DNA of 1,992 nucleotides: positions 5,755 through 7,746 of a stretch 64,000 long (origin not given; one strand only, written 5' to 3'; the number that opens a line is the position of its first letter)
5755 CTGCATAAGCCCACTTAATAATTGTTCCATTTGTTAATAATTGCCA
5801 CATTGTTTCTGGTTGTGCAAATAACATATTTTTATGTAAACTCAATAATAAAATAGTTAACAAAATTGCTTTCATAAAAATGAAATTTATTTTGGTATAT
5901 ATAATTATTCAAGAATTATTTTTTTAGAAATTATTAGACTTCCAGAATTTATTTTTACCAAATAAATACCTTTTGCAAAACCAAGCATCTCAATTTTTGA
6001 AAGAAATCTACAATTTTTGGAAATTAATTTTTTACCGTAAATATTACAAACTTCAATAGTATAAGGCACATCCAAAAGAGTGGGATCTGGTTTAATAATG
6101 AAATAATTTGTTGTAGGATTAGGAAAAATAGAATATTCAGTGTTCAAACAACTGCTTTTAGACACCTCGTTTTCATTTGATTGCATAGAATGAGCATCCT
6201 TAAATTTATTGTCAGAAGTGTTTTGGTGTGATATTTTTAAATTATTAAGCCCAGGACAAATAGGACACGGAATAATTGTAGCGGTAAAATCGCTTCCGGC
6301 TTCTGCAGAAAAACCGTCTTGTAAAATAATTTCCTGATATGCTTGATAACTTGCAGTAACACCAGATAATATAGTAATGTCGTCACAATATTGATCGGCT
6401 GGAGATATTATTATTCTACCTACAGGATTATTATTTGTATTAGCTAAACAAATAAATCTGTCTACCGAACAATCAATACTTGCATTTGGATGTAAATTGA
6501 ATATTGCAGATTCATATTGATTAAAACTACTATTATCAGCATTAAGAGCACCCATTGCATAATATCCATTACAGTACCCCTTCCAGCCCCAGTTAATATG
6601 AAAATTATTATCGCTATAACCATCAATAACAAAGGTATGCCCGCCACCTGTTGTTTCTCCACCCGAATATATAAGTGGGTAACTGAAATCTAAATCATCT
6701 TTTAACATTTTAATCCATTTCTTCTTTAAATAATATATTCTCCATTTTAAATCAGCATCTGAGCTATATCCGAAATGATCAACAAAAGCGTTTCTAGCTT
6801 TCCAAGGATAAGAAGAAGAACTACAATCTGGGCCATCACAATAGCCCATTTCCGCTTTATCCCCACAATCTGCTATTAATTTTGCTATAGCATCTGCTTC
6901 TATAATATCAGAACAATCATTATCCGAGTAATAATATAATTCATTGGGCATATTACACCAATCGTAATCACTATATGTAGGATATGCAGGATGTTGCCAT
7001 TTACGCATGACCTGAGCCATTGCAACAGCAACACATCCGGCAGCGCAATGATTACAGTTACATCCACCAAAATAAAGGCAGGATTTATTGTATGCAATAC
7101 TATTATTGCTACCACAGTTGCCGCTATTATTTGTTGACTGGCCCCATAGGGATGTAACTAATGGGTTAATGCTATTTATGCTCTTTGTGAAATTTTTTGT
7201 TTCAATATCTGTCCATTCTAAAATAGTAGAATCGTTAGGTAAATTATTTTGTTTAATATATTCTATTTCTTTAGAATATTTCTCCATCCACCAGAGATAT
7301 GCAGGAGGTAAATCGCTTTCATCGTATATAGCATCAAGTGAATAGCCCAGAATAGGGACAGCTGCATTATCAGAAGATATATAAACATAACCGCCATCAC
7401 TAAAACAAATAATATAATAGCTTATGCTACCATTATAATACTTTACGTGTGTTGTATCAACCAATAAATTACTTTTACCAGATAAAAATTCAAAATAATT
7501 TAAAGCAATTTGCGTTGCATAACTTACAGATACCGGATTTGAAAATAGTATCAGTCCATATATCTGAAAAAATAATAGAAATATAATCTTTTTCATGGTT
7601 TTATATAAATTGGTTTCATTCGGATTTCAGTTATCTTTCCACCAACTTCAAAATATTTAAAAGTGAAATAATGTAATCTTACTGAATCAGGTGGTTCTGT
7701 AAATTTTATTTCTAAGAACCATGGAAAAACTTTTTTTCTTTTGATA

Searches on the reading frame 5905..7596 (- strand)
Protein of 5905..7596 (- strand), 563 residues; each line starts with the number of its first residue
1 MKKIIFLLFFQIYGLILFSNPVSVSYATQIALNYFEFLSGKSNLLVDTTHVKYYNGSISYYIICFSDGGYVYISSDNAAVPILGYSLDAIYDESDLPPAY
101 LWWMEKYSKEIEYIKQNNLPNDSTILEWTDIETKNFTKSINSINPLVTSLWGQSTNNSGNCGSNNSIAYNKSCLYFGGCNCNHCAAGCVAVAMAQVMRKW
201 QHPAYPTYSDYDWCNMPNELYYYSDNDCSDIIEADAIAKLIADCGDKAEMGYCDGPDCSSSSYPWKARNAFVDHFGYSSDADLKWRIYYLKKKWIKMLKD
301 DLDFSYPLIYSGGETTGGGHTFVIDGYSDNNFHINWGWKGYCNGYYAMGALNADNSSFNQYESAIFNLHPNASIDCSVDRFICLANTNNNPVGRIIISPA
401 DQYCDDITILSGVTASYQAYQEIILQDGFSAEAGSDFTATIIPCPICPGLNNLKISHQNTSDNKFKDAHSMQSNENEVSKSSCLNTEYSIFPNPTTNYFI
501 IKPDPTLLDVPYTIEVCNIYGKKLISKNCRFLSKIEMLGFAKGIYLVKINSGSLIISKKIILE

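Call 70: search_protein_families(library=pfam, proteins=[window:5905-7596:-], max_evalue=0.0001)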
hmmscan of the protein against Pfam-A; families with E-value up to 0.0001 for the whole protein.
window:5905-7596:- (563 aa): 3 families
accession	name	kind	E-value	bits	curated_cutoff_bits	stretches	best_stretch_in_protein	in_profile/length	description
PF01640.23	Peptidase_C10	-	7.7e-39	134.4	26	1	166-346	4-194/194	Peptidase C10 family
PF13734.11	Inhibitor_I69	-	9.3e-15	55.3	25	1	20-111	2-98/98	Spi protease inhibitor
PF18962.6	Por_Secre_tail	-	7.1e-10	39.5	27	1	490-561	1-74/75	Secretion system C-terminal sorting domain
